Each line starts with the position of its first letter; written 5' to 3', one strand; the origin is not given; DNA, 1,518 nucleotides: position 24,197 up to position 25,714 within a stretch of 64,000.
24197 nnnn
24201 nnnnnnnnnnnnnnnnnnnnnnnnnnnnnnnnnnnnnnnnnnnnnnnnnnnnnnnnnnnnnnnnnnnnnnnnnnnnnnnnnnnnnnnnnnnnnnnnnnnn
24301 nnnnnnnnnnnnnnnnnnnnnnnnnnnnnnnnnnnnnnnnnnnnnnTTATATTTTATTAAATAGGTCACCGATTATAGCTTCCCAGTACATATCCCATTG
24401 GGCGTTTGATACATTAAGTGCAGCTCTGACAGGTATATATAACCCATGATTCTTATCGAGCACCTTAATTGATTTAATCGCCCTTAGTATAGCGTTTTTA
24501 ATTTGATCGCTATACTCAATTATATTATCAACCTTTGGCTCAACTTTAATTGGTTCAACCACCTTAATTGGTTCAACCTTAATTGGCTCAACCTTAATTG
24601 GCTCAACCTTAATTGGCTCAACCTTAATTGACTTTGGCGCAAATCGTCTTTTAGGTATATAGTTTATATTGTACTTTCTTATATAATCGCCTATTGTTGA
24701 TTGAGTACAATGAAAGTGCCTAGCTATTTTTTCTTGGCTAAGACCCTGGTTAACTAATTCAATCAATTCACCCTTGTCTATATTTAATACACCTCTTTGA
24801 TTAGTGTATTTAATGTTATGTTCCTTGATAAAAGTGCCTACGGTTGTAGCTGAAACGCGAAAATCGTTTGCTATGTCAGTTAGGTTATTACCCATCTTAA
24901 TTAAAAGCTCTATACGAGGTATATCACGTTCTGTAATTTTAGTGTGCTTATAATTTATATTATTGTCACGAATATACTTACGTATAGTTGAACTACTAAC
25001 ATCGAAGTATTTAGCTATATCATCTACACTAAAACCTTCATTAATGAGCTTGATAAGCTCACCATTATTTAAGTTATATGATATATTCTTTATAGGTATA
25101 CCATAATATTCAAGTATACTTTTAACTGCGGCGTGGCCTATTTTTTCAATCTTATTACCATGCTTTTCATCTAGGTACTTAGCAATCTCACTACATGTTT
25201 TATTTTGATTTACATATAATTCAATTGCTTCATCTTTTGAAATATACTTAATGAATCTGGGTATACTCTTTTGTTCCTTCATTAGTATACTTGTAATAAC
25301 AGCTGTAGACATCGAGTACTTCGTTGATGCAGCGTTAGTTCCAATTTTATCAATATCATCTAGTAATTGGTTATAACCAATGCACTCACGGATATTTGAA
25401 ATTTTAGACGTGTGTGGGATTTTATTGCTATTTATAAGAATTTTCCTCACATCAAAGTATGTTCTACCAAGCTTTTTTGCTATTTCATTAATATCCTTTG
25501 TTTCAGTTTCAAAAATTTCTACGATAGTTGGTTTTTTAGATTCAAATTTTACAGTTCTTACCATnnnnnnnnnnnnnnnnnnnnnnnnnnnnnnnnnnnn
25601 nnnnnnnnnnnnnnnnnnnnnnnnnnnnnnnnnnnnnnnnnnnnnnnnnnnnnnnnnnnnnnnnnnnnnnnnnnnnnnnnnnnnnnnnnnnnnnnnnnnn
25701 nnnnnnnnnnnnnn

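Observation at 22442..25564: HTH-repeat protein with (PIKVE)n linker and a shared C-terminal ALNVS domain in a second protein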

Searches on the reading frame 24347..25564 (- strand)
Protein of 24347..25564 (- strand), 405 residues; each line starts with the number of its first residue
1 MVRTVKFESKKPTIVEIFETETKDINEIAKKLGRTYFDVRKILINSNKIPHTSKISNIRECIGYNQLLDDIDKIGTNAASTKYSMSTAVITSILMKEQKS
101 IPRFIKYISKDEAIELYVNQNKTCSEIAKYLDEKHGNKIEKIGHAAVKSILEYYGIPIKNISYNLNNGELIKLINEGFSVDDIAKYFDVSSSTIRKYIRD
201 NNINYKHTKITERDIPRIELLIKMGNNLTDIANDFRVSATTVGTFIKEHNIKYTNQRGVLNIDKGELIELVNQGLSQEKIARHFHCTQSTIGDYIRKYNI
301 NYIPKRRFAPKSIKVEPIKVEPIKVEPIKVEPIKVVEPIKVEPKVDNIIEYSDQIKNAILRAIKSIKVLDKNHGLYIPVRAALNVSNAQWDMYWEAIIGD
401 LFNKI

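Call 3: search_protein_families(library=pfam, proteins=[window:24347-25564:-], max_evalue=1)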
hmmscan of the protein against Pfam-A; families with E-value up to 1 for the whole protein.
window:24347-25564:- (405 aa): 64 families (the best 25 are shown)
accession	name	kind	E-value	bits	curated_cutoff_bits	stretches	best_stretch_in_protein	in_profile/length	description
PF13936.12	HTH_38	-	2e-14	53.5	27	3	172-198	15-41/44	Helix-turn-helix domain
PF13384.12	HTH_23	-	5.6e-14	51.9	24.6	2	264-299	7-42/50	Homeodomain-like domain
PF13518.12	HTH_28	-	7.1e-14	52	25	2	264-299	2-37/52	Helix-turn-helix domain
PF02796.21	HTH_7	-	1.2e-11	45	23.8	2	169-200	13-44/45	Helix-turn-helix domain of resolvase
PF14493.12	HTH_40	-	9.1e-11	42.3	27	2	268-311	6-51/89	Helix-turn-helix domain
PF12728.13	HTH_17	-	3e-10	40.6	27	1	179-215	3-43/51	Helix-turn-helix domain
PF08279.18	HTH_11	-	1.2e-08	35.1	25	1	175-199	12-37/55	HTH domain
PF08281.18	Sigma70_r4_2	-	1.6e-08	34.5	25.7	1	176-199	25-48/54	Sigma-70, region 4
PF13542.12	HTH_Tnp_ISL3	-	1.6e-08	34.3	27.4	1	218-248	21-49/51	Helix-turn-helix domain of transposase family ISL3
PF04218.19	CENP-B_N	-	3.8e-08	33.3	21.2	2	263-293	11-41/53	CENP-B N-terminal DNA-binding domain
PF15978.11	TnsD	-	2.7e-07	30.4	32.4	1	168-214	189-236/355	Tn7-like transposition protein D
PF10654.15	DUF2481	-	3e-07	31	27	2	262-302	68-108/126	Protein of unknown function (DUF2481)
PF13613.12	HTH_Tnp_4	-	1.1e-06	28.6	27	0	274-297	19-42/53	Helix-turn-helix of DDE superfamily endonuclease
PF01381.28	HTH_3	-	2.4e-06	27.9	23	2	272-298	7-33/55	Helix-turn-helix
PF00196.25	GerE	-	2.7e-06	27.3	23.5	1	171-199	11-39/57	Bacterial regulatory proteins, luxR family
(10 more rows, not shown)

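Call 4: search_protein_families(library=phrogs, proteins=[window:24347-25564:-], max_evalue=0.1)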
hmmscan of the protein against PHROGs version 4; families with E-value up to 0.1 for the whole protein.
window:24347-25564:- (405 aa): 83 families (the best 25 are shown)
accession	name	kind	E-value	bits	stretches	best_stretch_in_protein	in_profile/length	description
phrog_8446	-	DNA, RNA and nucleotide metabolism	5e-18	66.5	2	220-301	23-99/211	HNH endonuclease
phrog_14131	-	DNA, RNA and nucleotide metabolism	1.2e-17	65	1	149-308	116-286/351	DNA binding protein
phrog_12058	-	unknown function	7e-15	55.4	1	82-301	410-619/768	-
phrog_32138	-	DNA, RNA and nucleotide metabolism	4.7e-13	49.9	2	165-207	4-48/54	DNA binding protein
phrog_664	-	DNA, RNA and nucleotide metabolism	9.8e-13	49.4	2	209-307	36-133/210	DNA binding protein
phrog_323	-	transcription regulation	1.5e-12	48.7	2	20-211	55-198/319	transcriptional regulator, D5-like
phrog_125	-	DNA, RNA and nucleotide metabolism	4.2e-12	47.1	2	152-210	155-212/254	DNA invertase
phrog_7545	-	DNA, RNA and nucleotide metabolism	5.9e-12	47.1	1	271-302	15-46/160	HNH endonuclease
phrog_11108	-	unknown function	5.2e-11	43.7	2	169-207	55-93/180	-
phrog_4645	-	DNA, RNA and nucleotide metabolism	1.2e-09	38.8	2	225-301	5-83/308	endonuclease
phrog_4494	-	unknown function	1.7e-09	39.1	2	217-301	10-101/109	-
phrog_3855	-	DNA, RNA and nucleotide metabolism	2e-09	38.9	2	166-200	68-102/115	HTH DNA binding protein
phrog_5229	-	unknown function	2.9e-09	38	2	162-208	66-112/127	-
phrog_2538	-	head and packaging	3.1e-08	34.8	0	209-249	2-42/129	terminase small subunit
phrog_15357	-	unknown function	5.3e-08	34.2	1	175-202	39-66/120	-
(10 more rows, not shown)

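Call 13: find_homologous_proteins(query=window:24347-25564:-, max_evalue=0.001)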
Query window:24347-25564:- (405 aa): 1 proteins with E <= 0.001 among 4333 candidates.
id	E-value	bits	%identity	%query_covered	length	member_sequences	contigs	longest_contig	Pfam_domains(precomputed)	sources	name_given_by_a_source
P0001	1.1e-6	46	22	44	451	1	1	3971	PF25787.2,PF19575.6,PF13384.13,PF01978.26,PF15978.12,PF04967.19,PF13518.13,PF02796.22,PF14493.13,PF27303.1,PF13936.13,PF13551.13,PF00196.26,PF01541.31,PF01710.23,PF04545.23,PF04218.20,PF06530.19,PF04255.21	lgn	-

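Call 14: search_dna_similar(query=window:24347-25564:-, collection=phages, mode=protein, max_evalue=0.001)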
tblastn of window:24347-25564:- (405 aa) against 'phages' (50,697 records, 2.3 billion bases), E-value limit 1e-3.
Records with a match: 4; places in all: 5; records where one place covers at least 80% of the query: 0.
Best place of each record, by identity: <60% 4.
By first word of the organism name: Bacillus 3; Listeria 1.
By host as written in the record: Bacillus cereus 2; Bacillus pumilus 1; Listeria grayi 1.
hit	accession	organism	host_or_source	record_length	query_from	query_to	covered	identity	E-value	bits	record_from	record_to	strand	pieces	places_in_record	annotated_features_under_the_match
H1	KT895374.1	Bacillus phage vB_BpuM-BpSp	Bacillus pumilus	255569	123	302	44%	28.3%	8e-4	48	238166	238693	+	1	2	TPR repeat-containing protein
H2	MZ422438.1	Listeria phage LPJP1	Listeria grayi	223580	175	299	31%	35.8%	9e-7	57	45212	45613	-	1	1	hypothetical protein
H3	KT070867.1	Bacillus phage PBC2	Bacillus cereus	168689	174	295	30%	28.5%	2e-5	53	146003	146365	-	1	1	putative HNH endonuclease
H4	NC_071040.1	Bacillus phage PBC2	Bacillus cereus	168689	174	295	30%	28.5%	2e-5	53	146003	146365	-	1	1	HNH endonuclease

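Call 18: find_related_loci(query=window:24347-25564:-, collection=viral_contigs, flank=10000)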
Query window:24347-25564:- (405 aa) in viral_contigs; peptide patterns used: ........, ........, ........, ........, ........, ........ (x = any residue, [..] = any of these).
35 stretches matched a pattern, but none encodes a relative of the query by tblastn (E <= 1e-3).

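Call 32: predict_structure(protein=window:24347-25564:-)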
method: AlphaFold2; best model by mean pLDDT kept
length: 405 residues; sequences in the alignment: 1
mean_pLDDT: 56.6   pTM: 0.23
mean pLDDT of the five models: 56.6, 54.6, 52.6, 52.6, 51.0
residues with pLDDT >= 90: 0; 70-90: 133; 50-70: 101; < 50: 171
segments of 3 or more residues with pLDDT < 50: 1-9, 51-102, 159-164, 255-261, 306-371, 373-377, 380-385, 387-393, 395-405
pLDDT, mean of each block of 10 residues (from residue 1): 40 82 79 71 68 32 32 28 29 31 63 77 76 66 59 57 52 67 60 70 59 77 72 73 78 49 73 79 69 81 53 37 41 36 30 44 46 47 47 45 31
secondary structure, 60 per line:
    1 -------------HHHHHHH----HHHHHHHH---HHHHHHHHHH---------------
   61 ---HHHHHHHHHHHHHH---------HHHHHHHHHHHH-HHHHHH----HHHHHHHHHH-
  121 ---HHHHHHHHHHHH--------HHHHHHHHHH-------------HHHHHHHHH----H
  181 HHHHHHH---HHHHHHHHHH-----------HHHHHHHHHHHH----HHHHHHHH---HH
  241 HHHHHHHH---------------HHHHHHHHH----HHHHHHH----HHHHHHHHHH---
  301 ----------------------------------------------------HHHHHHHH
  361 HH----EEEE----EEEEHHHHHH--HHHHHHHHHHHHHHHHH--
elements in order: H14-20 H25-32 H36-45 H64-77 H87-98 H100-105 H110-119 H124-135 H144-153 H167-175 H180-187 H191-200 H212-223 H228-235 H239-248 H264-272 H277-283 H288-297 H353-362 E367-370 E375-378 H379-384 H387-403

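Call 44: list_cluster_members(proteins=[window:24347-25564:-, window:22442-22825:-, P0002])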
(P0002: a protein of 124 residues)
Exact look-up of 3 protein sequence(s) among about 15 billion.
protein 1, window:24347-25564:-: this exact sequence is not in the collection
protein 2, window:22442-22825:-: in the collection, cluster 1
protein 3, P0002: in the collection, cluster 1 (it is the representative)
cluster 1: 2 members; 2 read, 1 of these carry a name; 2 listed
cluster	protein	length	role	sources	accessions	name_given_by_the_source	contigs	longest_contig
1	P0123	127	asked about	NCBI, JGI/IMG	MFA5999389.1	MAG: helix-turn-helix domain-containing protein [Candidatus Paceibacterota bacterium] | hypothetical protein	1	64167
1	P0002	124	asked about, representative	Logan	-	-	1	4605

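Call 49: fold_search(model_id=the predicted structure, library=pdb)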
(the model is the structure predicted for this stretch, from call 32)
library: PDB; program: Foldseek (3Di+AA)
matches with E <= 10: 305; with E <= 0.001: 0
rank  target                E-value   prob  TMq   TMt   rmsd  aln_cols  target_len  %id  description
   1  2lvs_MODEL_1_A        9.7e-02  0.98  0.13  0.39  10.4       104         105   23  NMR solution structure of a CRISPR repeat binding protein (released 2013-01-23)
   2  8vd6                  1.1e-01  0.51  0.11  0.23  15.4       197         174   21  Crystal structure of CAP Repeat (released 2024-09-18)
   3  9g6k_L4               3.7e-01  0.08  0.11  0.10  32.1       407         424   11  LSU structure derived from the LSU sample of the mitoribosome from T. gondii. (released 2024-12-11)
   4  3hot_A                4.8e-01  0.30  0.10  0.11  20.4       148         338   15  Crystal structure of the Mos1 mariner paired end complex with Mn (released 2009-09-22)
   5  3hos_B                5.1e-01  0.23  0.10  0.11  21.6       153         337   16  Crystal structure of the mariner Mos1 paired end complex with Mg (released 2009-09-22)
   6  5eyb_B                5.3e-01  0.14  0.14  0.16  15.0       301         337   13  X-ray Structure of Reb1-Ter Complex (released 2016-04-13)
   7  9ca6_B                5.6e-01  0.23  0.11  0.16  13.3       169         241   17  Rns Pocket Mutant - I14F/I17F (released 2025-06-25)
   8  9msg_M                5.6e-01  0.09  0.12  0.11  29.8       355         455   12  De novo SigN RNA polymerase transcription initiation intermediate with bound SigN-RII (released 2025-08-13)
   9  4u7b_A                5.9e-01  0.35  0.10  0.12  20.1       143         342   15  Crystal structure of a pre-cleavage Mos1 transpososome (released 2015-02-11)
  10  5hev_A                6.2e-01  0.30  0.08  0.16  17.9       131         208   14  Crystal Structure of the beryllofluoride-activated LiaR from Enterococcus faecium (released 2016-11-16)
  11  3hot_B                6.6e-01  0.25  0.11  0.13  17.0       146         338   12  Crystal structure of the Mos1 mariner paired end complex with Mn (released 2009-09-22)
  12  1ais_B                6.6e-01  0.10  0.09  0.17  19.5       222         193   13  TATA-BINDING PROTEIN/TRANSCRIPTION FACTOR (II)B/TATA-BOX COMPLEX FROM PYROCOCCUS WOESEI (released 1997-07-07)
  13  1h88_C                7.3e-01  0.25  0.11  0.24  11.7       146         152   20  CRYSTAL STRUCTURE OF TERNARY PROTEIN-DNA COMPLEX1 (released 2002-01-28)
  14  9a58_A                7.3e-01  0.06  0.12  0.10  27.1       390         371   12  Integrative model of SIGA-RPOC by crosslinking MS and deep learning (released 2024-09-18)
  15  5hev_B                8.1e-01  0.25  0.08  0.16  17.9       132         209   14  Crystal Structure of the beryllofluoride-activated LiaR from Enterococcus faecium (released 2016-11-16)
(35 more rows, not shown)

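Call 55: search_protein_families(library=ncbifam, proteins=[window:24347-25564:-], max_evalue=0.01)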
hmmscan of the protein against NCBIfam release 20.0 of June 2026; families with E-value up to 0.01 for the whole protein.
window:24347-25564:- (405 aa): 16 families
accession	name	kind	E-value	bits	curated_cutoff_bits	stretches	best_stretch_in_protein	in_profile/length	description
NF040595.1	HTH_Cbp1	equivalog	9.4e-16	58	140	1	142-249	27-134/135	CRISPR DNA repeat-binding protein Cbp1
NF003420.0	PRK04841.1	equivalog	7.3e-09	34.2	537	1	83-213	760-886/903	HTH-type transcriptional regulator MalT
NF033545.0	transpos_IS630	equivalog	9.9e-08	31.8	100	0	267-299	5-37/299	IS630 family transposase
NF033546.1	transpos_IS21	equivalog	3.9e-07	29.9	160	0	270-301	4-35/294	IS21 family transposase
NF052366.1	photon_PedR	equivalog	6.5e-05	23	120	0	266-295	9-38/74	photosynthetic electron transport-dependent transcriptional regulator PedR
NF009949.0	PRK13413.1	equivalog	0.00016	21.4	272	0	166-204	161-199/203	master DNA invertase Mpi family serine-type recombinase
TIGR01764.1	excise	domain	0.00017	21.9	28.8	0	178-204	2-28/49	excisionase family DNA-binding protein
TIGR01884.1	cas_HTH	subfamily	0.00026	20.4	60.2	0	161-199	138-178/202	CRISPR-associated CARF protein Csa3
TIGR03879.1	near_KaiC_dom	domain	0.00033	21.1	65.1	0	19-48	32-61/91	probable regulatory domain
NF005385.0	PRK06930.1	subfamily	0.00034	20.4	136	0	175-200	128-153/170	positive control sigma-like factor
TIGR02937.1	sigma70-ECF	superfamily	0.00046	19.8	42.9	0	266-295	124-154/165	sigma-70 family RNA polymerase sigma factor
NF033558.1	transpos_IS1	equivalog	0.00077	19.4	100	0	168-211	46-89/199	IS1 family transposase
NF052445.1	RespRegMctR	equivalog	0.0022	17.4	300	0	180-248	118-182/205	two-component system response regulator MctR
NF033577.2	transpos_IS481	equivalog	0.0028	17.2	224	0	170-199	5-35/284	IS481 family transposase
NF033789.1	repress_SdpR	subfamily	0.0044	16.9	100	0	270-293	17-40/79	autorepressor SdpR family transcription factor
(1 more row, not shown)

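Call 56: search_protein_families(library=padloc, proteins=[window:24347-25564:-], max_evalue=0.01)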
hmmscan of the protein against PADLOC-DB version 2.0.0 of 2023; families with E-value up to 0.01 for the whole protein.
window:24347-25564:- (405 aa): 7 families
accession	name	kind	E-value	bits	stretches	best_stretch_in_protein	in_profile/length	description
PDLC04133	mad1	-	3.4e-10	38.1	1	178-202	6-30/60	mads_1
PDLC01434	CasR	-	9.5e-06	23.6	0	157-199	120-163/191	"CAS-I,CAS-II,CAS-III,CAS-IV,CAS-V,CAS-VI; associated_signaling"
PDLC01268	CasR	-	9.7e-06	23.7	0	157-199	119-159/179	"CAS-I,CAS-II,CAS-III,CAS-IV,CAS-V,CAS-VI; associated_signaling"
PDLC03673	HEase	-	4.6e-05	21.1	1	264-308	9-53/227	homing endonuclease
PDLC01848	CARF3--CARF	-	0.00048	17.9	0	164-199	136-171/197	-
PDLC01851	CARF3--CARF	-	0.0012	16.3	0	193-271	193-270/279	-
PDLC04883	PDC-S05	-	0.0021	16.2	0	179-199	30-50/87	-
